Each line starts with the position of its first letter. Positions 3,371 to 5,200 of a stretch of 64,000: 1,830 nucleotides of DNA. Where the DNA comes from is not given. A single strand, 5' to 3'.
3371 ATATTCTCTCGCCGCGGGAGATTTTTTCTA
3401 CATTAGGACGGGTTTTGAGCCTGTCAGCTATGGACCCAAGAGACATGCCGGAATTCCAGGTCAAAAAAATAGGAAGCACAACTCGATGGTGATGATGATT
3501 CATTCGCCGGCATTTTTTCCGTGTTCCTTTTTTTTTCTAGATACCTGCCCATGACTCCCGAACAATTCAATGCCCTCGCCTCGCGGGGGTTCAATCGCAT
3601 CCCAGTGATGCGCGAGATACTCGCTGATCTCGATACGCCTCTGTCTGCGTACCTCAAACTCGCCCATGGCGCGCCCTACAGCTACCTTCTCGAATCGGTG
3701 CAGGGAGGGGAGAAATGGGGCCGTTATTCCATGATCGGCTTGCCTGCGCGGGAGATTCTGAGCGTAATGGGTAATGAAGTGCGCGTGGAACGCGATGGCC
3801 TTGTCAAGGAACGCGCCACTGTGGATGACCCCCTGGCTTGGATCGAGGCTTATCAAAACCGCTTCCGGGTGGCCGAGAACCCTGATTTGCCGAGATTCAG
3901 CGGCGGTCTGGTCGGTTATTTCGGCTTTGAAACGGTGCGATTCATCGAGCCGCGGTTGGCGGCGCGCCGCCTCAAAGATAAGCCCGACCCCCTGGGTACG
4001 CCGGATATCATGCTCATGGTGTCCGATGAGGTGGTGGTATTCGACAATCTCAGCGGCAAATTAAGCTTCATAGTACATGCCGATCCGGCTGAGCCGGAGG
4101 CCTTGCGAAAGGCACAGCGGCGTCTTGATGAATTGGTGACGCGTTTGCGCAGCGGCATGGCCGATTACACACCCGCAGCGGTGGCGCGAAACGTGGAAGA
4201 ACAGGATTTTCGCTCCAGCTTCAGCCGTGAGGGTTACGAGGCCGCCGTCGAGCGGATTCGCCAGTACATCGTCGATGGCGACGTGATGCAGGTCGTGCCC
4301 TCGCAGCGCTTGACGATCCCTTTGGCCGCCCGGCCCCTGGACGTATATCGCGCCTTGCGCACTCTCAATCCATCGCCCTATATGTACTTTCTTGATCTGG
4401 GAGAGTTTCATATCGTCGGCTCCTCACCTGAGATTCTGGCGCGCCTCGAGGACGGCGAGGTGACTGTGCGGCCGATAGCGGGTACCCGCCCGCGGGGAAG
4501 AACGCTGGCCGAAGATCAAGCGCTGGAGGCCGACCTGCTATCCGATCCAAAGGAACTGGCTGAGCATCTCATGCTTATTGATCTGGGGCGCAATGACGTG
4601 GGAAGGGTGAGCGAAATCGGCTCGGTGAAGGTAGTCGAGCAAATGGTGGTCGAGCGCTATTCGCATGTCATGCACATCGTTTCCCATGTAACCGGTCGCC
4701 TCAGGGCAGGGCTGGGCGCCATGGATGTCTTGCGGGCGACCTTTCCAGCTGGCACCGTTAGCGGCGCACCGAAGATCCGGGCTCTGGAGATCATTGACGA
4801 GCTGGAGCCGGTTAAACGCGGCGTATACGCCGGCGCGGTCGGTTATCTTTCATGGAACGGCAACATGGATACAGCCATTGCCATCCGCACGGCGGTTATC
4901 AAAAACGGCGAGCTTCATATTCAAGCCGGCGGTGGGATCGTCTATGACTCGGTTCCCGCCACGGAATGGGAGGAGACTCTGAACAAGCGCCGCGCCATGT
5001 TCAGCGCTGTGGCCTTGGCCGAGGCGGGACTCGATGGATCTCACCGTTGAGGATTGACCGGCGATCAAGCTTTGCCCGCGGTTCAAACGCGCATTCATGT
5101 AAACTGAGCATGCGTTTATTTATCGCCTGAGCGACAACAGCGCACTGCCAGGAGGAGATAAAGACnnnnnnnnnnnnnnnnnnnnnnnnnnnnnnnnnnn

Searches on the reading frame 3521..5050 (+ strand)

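Call 21: search_protein_families(library=pfam, proteins=[window:3521-5050:+], max_evalue=0.00001)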
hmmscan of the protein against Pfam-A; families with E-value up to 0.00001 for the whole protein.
window:3521-5050:+ (509 aa): 2 families
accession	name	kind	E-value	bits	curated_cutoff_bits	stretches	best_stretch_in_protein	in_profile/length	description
PF00425.24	Chorismate_bind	-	2.6e-95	319.3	27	1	236-489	2-257/257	chorismate binding enzyme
PF04715.19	Anth_synt_I_N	-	9.6e-33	113.8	23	1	36-181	1-138/140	Anthranilate synthase component I, N terminal region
